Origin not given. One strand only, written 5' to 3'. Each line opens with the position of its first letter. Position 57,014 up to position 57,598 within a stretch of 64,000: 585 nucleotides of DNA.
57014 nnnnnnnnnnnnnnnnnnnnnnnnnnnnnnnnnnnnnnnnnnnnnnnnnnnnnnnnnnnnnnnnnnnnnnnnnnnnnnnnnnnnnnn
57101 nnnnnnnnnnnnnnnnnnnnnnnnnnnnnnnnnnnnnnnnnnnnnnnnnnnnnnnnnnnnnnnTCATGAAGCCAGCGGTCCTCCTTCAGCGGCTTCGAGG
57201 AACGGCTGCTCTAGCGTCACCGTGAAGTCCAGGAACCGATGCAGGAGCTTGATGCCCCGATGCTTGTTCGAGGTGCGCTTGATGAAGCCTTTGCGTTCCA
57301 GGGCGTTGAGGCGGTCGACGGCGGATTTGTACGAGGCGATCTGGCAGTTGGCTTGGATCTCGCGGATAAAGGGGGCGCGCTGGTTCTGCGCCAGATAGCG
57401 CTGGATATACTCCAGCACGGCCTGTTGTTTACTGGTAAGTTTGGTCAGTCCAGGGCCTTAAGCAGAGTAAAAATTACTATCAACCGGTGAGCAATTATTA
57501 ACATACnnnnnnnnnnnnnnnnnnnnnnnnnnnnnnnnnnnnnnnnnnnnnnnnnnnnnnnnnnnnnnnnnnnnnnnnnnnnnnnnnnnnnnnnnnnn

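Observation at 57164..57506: Stand-alone LexA-DNA-binding-domain-like regulator with the cluster's only AT-rich upstream region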

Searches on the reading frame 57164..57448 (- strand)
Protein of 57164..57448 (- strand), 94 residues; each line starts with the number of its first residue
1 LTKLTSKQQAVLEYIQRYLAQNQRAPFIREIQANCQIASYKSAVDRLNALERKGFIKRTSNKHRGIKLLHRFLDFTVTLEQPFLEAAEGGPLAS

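Call 5: search_protein_families(library=pfam, proteins=[window:57164-57448:-], max_evalue=1)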
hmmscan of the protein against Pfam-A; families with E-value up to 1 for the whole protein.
window:57164-57448:- (94 aa): 7 families
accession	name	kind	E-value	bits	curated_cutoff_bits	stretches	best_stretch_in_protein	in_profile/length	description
PF01726.22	LexA_DNA_bind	-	4.4e-17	62.1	23.7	1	2-65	2-65/65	LexA DNA binding domain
PF21984.2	DnaD_N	-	0.029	15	27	1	3-65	13-74/101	DnaD N-terminal domain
PF04358.19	DsrC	-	0.031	15.1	24.9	1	3-56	36-91/107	DsrC like protein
PF08335.16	GlnD_UR_UTase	-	0.069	13.6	21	1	28-60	35-67/141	GlnD PII-uridylyltransferase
PF01638.23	HxlR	-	0.13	12.6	20.8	1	29-75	22-68/91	HxlR-like helix-turn-helix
PF01047.28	MarR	-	0.14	12.5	24.6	1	45-61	36-52/59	MarR family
PF09202.17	Rio2_N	-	0.15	12.9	27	1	4-74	4-72/82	Rio2, N-terminal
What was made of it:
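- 57164..57448 (-): Revised coding sequence of the stand-alone LexA-type winged-helix protein. It is 94 aa, with a CTG start at 57448..57446 and a TGA stop at 57166..57164. Residues 1-70 form the wHTH; residues 76-94 are a variable, low-confidence tail. PF01726 at 62 bits over profile positions 2-65/65 (call 5).
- On LexA repressor (TIGR00498 equivalog): 62.1 bits against a cutoff of 23.7, over profile positions 2-65/65 (call 5).
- On MarR family: MarR scores 12.5 bits against a cutoff of 24.6 (call 5).
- Closest known: Small autoregulated winged-helix repressors. Different: Pfam scores for MarR and HxlR here are far below threshold (12-13 bits, call 5).
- PF01726 scores 62 bits (call 5).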

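Call 6: find_homologous_proteins(query=window:57164-57448:-)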
Query window:57164-57448:- (94 aa): 202 proteins with E <= 0.001 among 202 candidates; the best 120 are listed.
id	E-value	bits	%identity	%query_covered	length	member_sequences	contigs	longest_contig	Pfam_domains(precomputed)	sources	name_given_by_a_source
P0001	3.9e-47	176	99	89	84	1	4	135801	PF01726.23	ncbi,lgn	-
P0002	2.7e-27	112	68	84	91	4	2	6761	PF01726.23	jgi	-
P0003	6.3e-27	111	72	80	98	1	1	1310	PF01726.23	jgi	jgi:repressor LexA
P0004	1.4e-26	110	71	81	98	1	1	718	PF01726.23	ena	-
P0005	1.9e-26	110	66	95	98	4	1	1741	PF01726.23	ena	-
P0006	2.0e-26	110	64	93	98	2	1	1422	PF01726.23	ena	-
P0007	2.8e-26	109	72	80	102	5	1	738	PF01726.23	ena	-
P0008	4.4e-26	109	73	76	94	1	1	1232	PF01726.23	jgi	-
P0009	5.1e-26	108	62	96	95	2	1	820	PF01726.23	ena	-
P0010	6.1e-26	108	69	82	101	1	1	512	PF01726.23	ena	-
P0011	8.6e-26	108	63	89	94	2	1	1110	PF01726.23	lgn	-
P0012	9.7e-26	107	63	89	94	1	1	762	PF01726.23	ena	-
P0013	1.1e-25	107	63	88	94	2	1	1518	PF01726.23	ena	-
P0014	1.6e-25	107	75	76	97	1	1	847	PF01726.23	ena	-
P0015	2.1e-25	106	59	94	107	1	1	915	PF01726.23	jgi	jgi:repressor LexA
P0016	2.3e-25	106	65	79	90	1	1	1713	PF01726.23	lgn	-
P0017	2.8e-25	106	71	74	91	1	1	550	PF01726.23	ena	-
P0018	2.9e-25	106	62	93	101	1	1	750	PF01726.23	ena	-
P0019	3.3e-25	106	65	85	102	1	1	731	PF01726.23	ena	-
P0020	3.5e-25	106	65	83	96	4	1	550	PF01726.23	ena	-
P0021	3.5e-25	106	66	90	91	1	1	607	PF01726.23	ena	-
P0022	3.8e-25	106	59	97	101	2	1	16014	PF01726.23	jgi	-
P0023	4.0e-25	105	62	89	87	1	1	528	PF01726.23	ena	-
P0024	4.1e-25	105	61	96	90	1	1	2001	PF01726.23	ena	-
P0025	4.9e-25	105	60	95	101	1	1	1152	PF01726.23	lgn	-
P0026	5.0e-25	105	72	73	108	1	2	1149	PF01726.23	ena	-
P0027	5.3e-25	105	57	93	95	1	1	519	PF01726.23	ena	-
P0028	5.5e-25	105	75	72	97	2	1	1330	PF01726.23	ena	-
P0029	6.1e-25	105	72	76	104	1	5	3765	PF01726.23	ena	-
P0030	6.6e-25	105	60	89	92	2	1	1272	PF01726.23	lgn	-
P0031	7.7e-25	105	62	91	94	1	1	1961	PF01726.23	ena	-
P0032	8.5e-25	104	61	94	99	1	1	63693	PF01726.23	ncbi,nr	ncbi:MAG: hypothetical protein HY599_06375 [Candidatus Omnitrophica bacterium]|nr:hypothetical prote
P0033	8.8e-25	104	75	72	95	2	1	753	PF01726.23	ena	-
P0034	1.0e-24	104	63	95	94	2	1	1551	PF01726.23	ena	-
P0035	1.1e-24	104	70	76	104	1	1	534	PF01726.23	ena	-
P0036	1.1e-24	104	73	74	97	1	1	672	PF01726.23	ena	-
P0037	1.2e-24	104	67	84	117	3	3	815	PF01726.23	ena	-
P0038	1.4e-24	104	71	67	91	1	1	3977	PF01726.23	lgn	-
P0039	1.4e-24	104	60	94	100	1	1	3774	PF01726.23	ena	-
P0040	1.6e-24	104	74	70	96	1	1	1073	PF01726.23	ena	-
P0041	1.6e-24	104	61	89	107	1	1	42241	PF01726.23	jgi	jgi:repressor LexA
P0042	2.4e-24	103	62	97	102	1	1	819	PF01726.23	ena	-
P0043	2.5e-24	103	69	76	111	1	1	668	PF01726.23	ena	-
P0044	2.6e-24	103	66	79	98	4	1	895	PF01726.23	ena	-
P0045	2.8e-24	103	71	72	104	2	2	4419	PF01726.23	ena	-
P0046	3.1e-24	103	69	74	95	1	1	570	PF01726.23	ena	-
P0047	3.1e-24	103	72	69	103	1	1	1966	PF01726.23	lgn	-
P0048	3.3e-24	103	57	89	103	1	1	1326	PF01726.23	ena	-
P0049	3.3e-24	103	60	91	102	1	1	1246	PF01726.23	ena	-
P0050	3.3e-24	103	59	97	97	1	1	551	PF01726.23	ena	-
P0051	3.7e-24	102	70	74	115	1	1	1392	PF01726.23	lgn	-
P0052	3.7e-24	102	70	73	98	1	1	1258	PF01726.23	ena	-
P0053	4.2e-24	102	72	69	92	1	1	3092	PF01726.23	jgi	-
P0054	5.0e-24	102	63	91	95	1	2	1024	PF01726.23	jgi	-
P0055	5.1e-24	102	74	72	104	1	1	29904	PF01726.23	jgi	jgi:repressor LexA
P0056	5.8e-24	102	66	76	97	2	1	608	PF01726.23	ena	-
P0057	5.9e-24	102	63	84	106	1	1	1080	PF01726.23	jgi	jgi:repressor LexA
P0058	5.9e-24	102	61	100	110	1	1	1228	PF01726.23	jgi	-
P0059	5.9e-24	102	70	74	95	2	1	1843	PF01726.23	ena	-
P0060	6.6e-24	102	64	79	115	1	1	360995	PF01726.23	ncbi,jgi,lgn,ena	-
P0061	6.8e-24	102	69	74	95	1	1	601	PF01726.23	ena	-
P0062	6.9e-24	102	69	76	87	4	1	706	PF01726.23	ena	-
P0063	8.0e-24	101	66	76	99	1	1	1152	PF01726.23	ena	-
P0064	9.0e-24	101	64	91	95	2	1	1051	PF01726.23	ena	-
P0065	1.0e-23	101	72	72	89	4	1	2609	PF01726.23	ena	-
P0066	1.0e-23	101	64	82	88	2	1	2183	PF01726.23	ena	-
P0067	1.0e-23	101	61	93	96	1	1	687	PF01726.23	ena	-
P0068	1.0e-23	101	56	93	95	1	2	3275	PF01726.23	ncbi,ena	-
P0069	1.1e-23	101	70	73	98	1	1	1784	PF01726.23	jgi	-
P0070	1.1e-23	101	71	72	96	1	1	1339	PF01726.23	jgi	jgi:repressor LexA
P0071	1.1e-23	101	60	87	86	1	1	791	PF01726.23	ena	-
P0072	1.2e-23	101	65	73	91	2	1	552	PF01726.23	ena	-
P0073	1.2e-23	101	73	70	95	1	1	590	PF01726.23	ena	-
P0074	1.3e-23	101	71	73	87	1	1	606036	PF01726.23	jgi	-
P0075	1.3e-23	101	70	74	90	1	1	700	PF01726.23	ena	-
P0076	1.4e-23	101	74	72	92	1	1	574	PF01726.23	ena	-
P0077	1.5e-23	100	72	72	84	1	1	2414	PF01726.23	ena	-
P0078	1.7e-23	100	69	69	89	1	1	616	PF01726.23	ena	-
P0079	1.8e-23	100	61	85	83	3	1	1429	PF01726.23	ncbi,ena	-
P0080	1.8e-23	100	60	86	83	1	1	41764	PF01726.23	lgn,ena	-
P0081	2.1e-23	100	66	74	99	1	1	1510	PF01726.23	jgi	jgi:SOS-response transcriptional repressor LexA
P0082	2.3e-23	100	71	72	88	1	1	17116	PF01726.23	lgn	-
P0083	2.3e-23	100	63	87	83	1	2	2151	PF01726.23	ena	-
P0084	2.3e-23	100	69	72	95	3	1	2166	PF01726.23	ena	-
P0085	2.5e-23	100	60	93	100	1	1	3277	PF01726.23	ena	-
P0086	2.6e-23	100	70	74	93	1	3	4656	PF01726.23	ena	-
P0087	2.8e-23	100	62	91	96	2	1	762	PF01726.23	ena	-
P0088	3.2e-23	99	71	73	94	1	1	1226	PF01726.23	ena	-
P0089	3.3e-23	99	73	68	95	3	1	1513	PF01726.23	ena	-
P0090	3.3e-23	99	66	76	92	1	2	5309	PF01726.23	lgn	-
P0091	3.9e-23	99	67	74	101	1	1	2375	PF01726.23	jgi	jgi:SOS-response transcriptional repressor LexA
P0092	3.9e-23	99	69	72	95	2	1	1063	PF01726.23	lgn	-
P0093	4.8e-23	99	67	74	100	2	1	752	PF01726.23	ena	-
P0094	5.1e-23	99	57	96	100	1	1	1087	PF01726.23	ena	-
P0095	5.1e-23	99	62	89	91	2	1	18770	PF01726.23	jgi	-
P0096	5.2e-23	99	67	71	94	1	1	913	PF01726.23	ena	-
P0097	5.4e-23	99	61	84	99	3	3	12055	PF01726.23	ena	-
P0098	5.5e-23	99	60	89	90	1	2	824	PF01726.23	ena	-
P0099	5.7e-23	99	71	69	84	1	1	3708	PF01726.23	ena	-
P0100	6.6e-23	98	63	77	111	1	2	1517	PF01726.23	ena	-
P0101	6.8e-23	98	66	74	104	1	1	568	PF01726.23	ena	-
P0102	8.2e-23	98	59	94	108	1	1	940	PF01726.23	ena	-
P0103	8.5e-23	98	64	90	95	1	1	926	PF01726.23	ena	-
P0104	8.6e-23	98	71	72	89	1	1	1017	PF01726.23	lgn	-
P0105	9.4e-23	98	60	85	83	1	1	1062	PF01726.23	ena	-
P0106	1.0e-22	98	56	89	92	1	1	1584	PF01726.23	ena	-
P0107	1.1e-22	98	66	72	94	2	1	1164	PF01726.23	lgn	-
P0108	1.1e-22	98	58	97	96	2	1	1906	PF01726.23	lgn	-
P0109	1.2e-22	98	66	76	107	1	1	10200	PF01726.23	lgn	-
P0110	1.4e-22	97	56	89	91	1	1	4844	PF01726.23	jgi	-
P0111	1.4e-22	97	68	76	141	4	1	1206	PF01726.23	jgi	-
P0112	1.6e-22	97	68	72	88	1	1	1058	PF01726.23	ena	-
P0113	1.8e-22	97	60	85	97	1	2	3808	PF01726.23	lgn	-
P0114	2.1e-22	97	63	76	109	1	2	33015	PF01726.23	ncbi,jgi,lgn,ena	-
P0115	2.8e-22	96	65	73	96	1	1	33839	PF01726.23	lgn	-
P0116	3.3e-22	96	64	82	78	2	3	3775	PF01726.23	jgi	-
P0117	3.7e-22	96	68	72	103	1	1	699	PF01726.23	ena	-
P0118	3.8e-22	96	60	82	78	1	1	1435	PF01726.23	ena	-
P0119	3.9e-22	96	63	77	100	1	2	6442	PF01726.23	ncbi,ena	-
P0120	3.9e-22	96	56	93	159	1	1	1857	PF01726.23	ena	-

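Call 10: find_encoding_contigs(protein=P0001, flank=10000, max_places=4)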
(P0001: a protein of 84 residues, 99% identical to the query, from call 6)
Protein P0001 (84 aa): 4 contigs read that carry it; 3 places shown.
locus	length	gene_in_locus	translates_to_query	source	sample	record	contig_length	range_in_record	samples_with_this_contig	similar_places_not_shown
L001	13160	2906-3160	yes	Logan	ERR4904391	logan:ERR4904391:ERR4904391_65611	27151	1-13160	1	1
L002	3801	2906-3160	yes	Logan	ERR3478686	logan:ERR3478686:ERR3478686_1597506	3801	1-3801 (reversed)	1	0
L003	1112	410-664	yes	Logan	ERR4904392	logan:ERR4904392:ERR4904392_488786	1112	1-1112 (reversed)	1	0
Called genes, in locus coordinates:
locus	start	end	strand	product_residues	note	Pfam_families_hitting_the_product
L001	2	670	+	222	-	?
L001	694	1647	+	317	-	PF01073:3Beta_HSD, PF01370:Epimerase, PF02719:Polysacc_synt_2, PF04321:RmlD_sub_bind, PF05368:NmrA, PF07993:NAD_binding_4, PF13460:NAD_binding_10, PF16363:GDP_Man_Dehyd, +2 more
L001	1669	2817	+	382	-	PF01041:DegT_DnrJ_EryC1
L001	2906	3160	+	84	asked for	PF01726:LexA_DNA_bind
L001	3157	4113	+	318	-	PF01073:3Beta_HSD, PF01370:Epimerase, PF02719:Polysacc_synt_2 (faint), PF04321:RmlD_sub_bind (weak), PF07993:NAD_binding_4 (faint), PF16363:GDP_Man_Dehyd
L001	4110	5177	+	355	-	PF01408:GFO_IDH_MocA, PF02894:GFO_IDH_MocA_C, PF22725:GFO_IDH_MocA_C3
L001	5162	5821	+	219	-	PF25084:LbH_EIF2B (weak), PF00132:Hexapep, PF25087:GMPPB_C (weak), PF14602:Hexapep_2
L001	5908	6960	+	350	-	PF01408:GFO_IDH_MocA, PF02894:GFO_IDH_MocA_C, PF22725:GFO_IDH_MocA_C3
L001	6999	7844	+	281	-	PF00793:DAHP_synth_1, PF03102:NeuB (weak)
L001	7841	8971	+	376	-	PF08501:Shikimate_dh_N, PF01488:Shikimate_DH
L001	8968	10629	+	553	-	PF03102:NeuB (weak), PF13641:Glyco_tranf_2_3 (weak), PF00535:Glycos_transf_2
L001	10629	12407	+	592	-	PF02348:CTP_transf_3, PF08100:Dimerisation (weak), PF08241:Methyltransf_11 (weak), PF08242:Methyltransf_12 (weak), PF13649:Methyltransf_25, PF13847:Methyltransf_31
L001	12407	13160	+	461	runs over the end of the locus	PF04413:Glycos_transf_N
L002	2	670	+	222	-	?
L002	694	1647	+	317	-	PF01073:3Beta_HSD, PF01370:Epimerase, PF02719:Polysacc_synt_2, PF04321:RmlD_sub_bind, PF05368:NmrA, PF07993:NAD_binding_4, PF13460:NAD_binding_10, PF16363:GDP_Man_Dehyd, +2 more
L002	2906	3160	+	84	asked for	PF01726:LexA_DNA_bind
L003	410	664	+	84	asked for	PF01726:LexA_DNA_bind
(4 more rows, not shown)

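Call 11: find_related_loci(query=A1, collection=genome_contigs, flank=6000)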
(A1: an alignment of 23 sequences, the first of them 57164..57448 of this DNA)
Query A1 (94 aa) in genome_contigs; peptide patterns used: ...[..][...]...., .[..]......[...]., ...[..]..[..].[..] (x = any residue, [..] = any of these).
599 stretches matched a pattern (row limit reached: there are more); 229 encode a relative of the query (tblastn E <= 1e-3); the best 80 are kept; 80 distinct loci.
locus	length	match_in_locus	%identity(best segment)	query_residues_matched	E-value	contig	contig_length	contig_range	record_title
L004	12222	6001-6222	68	1-74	8e-32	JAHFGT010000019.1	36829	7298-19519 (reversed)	MAG: Candidatus Omnitrophota bacterium isolate nzgw321 NODE_1273_length_36830_cov_3.733390, whole genome shotgun sequenc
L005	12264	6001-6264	60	4-91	1e-31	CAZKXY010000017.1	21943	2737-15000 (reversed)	MAG TPA_asm: uncultured Planctomycetales bacterium isolate binchicken_co21_270 genome assembly, contig: NODE_1183_length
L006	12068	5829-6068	61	4-91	2e-31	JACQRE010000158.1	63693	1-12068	MAG: Candidatus Omnitrophota bacterium isolate NC_groundwater_1351_Ag_S-0.2um_67_50 S_p2_S4_coassembly_k141_3654757, who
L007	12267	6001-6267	62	4-87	4e-31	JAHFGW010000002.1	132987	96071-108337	MAG: Candidatus Omnitrophota bacterium isolate nzgw324 NODE_150_length_132988_cov_8.363311, whole genome shotgun sequenc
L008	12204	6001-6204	71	1-68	4e-30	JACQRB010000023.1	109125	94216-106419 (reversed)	MAG: Candidatus Omnitrophota bacterium isolate NC_groundwater_1348_Ag_S-0.2um_64_53 S_p2_S4_coassembly_k141_1043002, who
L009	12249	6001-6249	61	4-87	2e-30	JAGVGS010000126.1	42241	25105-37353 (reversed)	MAG: Candidatus Omnitrophota bacterium isolate DeMMO2_33 c_000000053583, whole genome shotgun sequence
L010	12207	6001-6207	72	1-69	1e-29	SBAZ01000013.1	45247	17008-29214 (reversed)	MAG: Planctomycetales bacterium isolate Bin_23_1_1 Hy_contig20020, whole genome shotgun sequence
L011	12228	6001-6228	64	1-74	9e-29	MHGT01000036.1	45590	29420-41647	MAG: Omnitrophica WOR_2 bacterium RIFCSPHIGHO2_02_FULL_67_20 rifcsphigho2_02_scaffold_6111, whole genome shotgun sequenc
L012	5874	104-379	55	2-93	5e-29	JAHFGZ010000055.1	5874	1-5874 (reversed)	MAG: Candidatus Omnitrophota bacterium isolate nzgw327 NODE_25529_length_5875_cov_9.463330, whole genome shotgun sequenc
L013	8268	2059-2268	67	4-73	1e-28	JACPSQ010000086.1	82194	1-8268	MAG: Candidatus Omnitrophota bacterium isolate NC_groundwater_710_Ag_S-0.2um_63_12 S36_SO-2_scaffold_412566, whole genom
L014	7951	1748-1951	68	4-71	2e-28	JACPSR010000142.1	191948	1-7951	MAG: Candidatus Omnitrophota bacterium isolate NC_groundwater_711_Ag_S-0.2um_63_19 S36_SO-2_scaffold_546866, whole genom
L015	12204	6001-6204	66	4-71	5e-28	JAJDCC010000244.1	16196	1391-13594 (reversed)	MAG: Candidatus Omnitrophota bacterium isolate OFTM210 OFTM210_243, whole genome shotgun sequence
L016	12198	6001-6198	71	4-69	1e-27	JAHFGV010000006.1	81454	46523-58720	MAG: Candidatus Omnitrophota bacterium isolate nzgw323 NODE_174_length_81455_cov_6.788133, whole genome shotgun sequence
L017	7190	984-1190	65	1-69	2e-27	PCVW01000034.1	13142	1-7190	MAG: Candidatus Omnitrophica bacterium CG11_big_fil_rev_8_21_14_0_20_64_10 CG11_8_21_14_0.20_scaffold_2897_c, whole geno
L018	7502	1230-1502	54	2-90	2e-26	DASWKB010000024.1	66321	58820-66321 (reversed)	MAG TPA_asm: bacterium isolate SMAG_U2911 k141_3439714, whole genome shotgun sequence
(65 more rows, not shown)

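Call 16: find_encoding_contigs(protein=P0060, flank=8000, max_places=2)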
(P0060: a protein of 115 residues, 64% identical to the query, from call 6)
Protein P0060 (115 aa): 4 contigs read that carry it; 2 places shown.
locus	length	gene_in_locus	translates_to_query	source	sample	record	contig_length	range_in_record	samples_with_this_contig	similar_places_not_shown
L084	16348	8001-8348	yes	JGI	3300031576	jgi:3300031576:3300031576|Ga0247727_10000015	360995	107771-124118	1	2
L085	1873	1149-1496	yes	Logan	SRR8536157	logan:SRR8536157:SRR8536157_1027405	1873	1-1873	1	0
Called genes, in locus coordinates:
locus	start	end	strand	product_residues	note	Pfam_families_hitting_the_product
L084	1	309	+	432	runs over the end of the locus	-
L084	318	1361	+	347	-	PF01408:GFO_IDH_MocA, PF02894:GFO_IDH_MocA_C, PF22725:GFO_IDH_MocA_C3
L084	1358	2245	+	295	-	PF00793:DAHP_synth_1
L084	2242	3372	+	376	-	PF08501:Shikimate_dh_N, PF01488:Shikimate_DH (weak)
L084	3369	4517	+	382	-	PF00535:Glycos_transf_2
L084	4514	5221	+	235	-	PF02348:CTP_transf_3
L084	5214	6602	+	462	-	PF04413:Glycos_transf_N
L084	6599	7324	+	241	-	PF02348:CTP_transf_3, PF12804:NTP_transf_3 (faint)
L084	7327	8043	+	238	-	PF05711:TylF, PF13578:Methyltransf_24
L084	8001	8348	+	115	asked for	PF01726:LexA_DNA_bind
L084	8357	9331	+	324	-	PF01073:3Beta_HSD, PF01370:Epimerase, PF02719:Polysacc_synt_2 (faint), PF04321:RmlD_sub_bind, PF07993:NAD_binding_4 (faint), PF16363:GDP_Man_Dehyd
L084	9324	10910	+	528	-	PF03023:MurJ, PF13440:Polysacc_synt_3 (weak)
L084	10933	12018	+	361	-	PF03102:NeuB, PF08666:SAF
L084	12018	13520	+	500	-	-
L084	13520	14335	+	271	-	PF00106:adh_short, PF01370:Epimerase (weak), PF08659:KR, PF13561:adh_short_C2, PF00106:adh_short (weak)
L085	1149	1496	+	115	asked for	PF01726:LexA_DNA_bind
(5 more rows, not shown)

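Call 17: find_encoding_contigs(protein=P0074, flank=8000, max_places=2)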
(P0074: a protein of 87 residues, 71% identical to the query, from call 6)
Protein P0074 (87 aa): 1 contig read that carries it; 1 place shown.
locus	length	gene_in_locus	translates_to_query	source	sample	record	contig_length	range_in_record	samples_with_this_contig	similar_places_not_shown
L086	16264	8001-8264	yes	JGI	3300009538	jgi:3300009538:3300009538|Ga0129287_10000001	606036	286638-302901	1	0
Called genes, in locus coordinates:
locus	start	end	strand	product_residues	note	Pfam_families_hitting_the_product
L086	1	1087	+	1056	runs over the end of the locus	PF13100:OstA_2 (weak), PF19838:LptD_2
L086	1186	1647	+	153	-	PF00908:dTDP_sugar_isom, PF05523:FdtA (weak), PF14667:Polysacc_synt_C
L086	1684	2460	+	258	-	PF00483:NTP_transferase, PF12804:NTP_transf_3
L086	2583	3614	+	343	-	PF01073:3Beta_HSD, PF01370:Epimerase, PF02719:Polysacc_synt_2, PF04321:RmlD_sub_bind, PF07993:NAD_binding_4, PF13460:NAD_binding_10, PF16363:GDP_Man_Dehyd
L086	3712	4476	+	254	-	PF01370:Epimerase, PF02719:Polysacc_synt_2 (weak), PF04321:RmlD_sub_bind, PF16363:GDP_Man_Dehyd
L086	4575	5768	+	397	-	PF03721:UDPG_MGDP_dh_N, PF00984:UDPG_MGDP_dh, PF03720:UDPG_MGDP_dh_C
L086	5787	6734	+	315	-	PF01073:3Beta_HSD, PF01370:Epimerase, PF02719:Polysacc_synt_2, PF04321:RmlD_sub_bind, PF05368:NmrA, PF08659:KR, PF13460:NAD_binding_10, PF16363:GDP_Man_Dehyd, +2 more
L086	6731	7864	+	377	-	PF00155:Aminotran_1_2, PF01041:DegT_DnrJ_EryC1, PF01212:Beta_elim_lyase, PF01053:Cys_Met_Meta_PP (faint)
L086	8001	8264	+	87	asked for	PF01726:LexA_DNA_bind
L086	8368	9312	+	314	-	PF01073:3Beta_HSD, PF01370:Epimerase, PF02719:Polysacc_synt_2 (faint), PF04321:RmlD_sub_bind, PF07993:NAD_binding_4 (faint), PF16363:GDP_Man_Dehyd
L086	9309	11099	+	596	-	PF13231:PMT_2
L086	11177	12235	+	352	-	PF00535:Glycos_transf_2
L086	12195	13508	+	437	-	PF04055:Radical_SAM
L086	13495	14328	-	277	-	PF00106:adh_short, PF08659:KR, PF13561:adh_short_C2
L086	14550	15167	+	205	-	PF13412:HTH_24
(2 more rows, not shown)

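Call 18: find_encoding_contigs(protein=P0032, flank=8000, max_places=2)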
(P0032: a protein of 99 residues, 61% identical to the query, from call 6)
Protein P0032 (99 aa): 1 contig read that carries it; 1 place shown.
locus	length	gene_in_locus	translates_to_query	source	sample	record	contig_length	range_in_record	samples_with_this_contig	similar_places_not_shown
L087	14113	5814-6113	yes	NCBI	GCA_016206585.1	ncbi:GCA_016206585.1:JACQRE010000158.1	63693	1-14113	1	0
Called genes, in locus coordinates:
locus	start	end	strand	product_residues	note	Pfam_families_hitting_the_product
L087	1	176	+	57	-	?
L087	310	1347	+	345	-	PF01073:3Beta_HSD, PF01370:Epimerase, PF02719:Polysacc_synt_2, PF04321:RmlD_sub_bind, PF07993:NAD_binding_4, PF13460:NAD_binding_10, PF16363:GDP_Man_Dehyd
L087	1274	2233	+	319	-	PF01073:3Beta_HSD (weak), PF01370:Epimerase, PF02719:Polysacc_synt_2 (faint), PF04321:RmlD_sub_bind, PF07993:NAD_binding_4 (faint), PF16363:GDP_Man_Dehyd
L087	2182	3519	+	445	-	PF03446:NAD_binding_2, PF03721:UDPG_MGDP_dh_N, PF00984:UDPG_MGDP_dh, PF03720:UDPG_MGDP_dh_C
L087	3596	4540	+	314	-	PF01073:3Beta_HSD, PF01370:Epimerase, PF02719:Polysacc_synt_2, PF04321:RmlD_sub_bind, PF05368:NmrA (weak), PF13460:NAD_binding_10, PF16363:GDP_Man_Dehyd, PF07993:NAD_binding_4 (weak)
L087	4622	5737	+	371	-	PF01041:DegT_DnrJ_EryC1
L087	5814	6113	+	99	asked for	PF01726:LexA_DNA_bind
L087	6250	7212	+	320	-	PF01073:3Beta_HSD, PF01370:Epimerase, PF02719:Polysacc_synt_2 (faint), PF04321:RmlD_sub_bind (weak), PF16363:GDP_Man_Dehyd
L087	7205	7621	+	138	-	-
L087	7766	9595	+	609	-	PF02543:Carbam_trans_N, PF16861:Carbam_trans_C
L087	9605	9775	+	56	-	PF19451:DUF5989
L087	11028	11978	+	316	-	PF16363:GDP_Man_Dehyd, PF01370:Epimerase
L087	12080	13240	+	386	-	PF13439:Glyco_transf_4, PF20706:GT4-conflict, PF00534:Glycos_transf_1, PF13692:Glyco_trans_1_4, PF13524:Glyco_trans_1_2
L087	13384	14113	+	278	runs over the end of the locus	PF00483:NTP_transferase (weak), PF12804:NTP_transf_3, PF00483:NTP_transferase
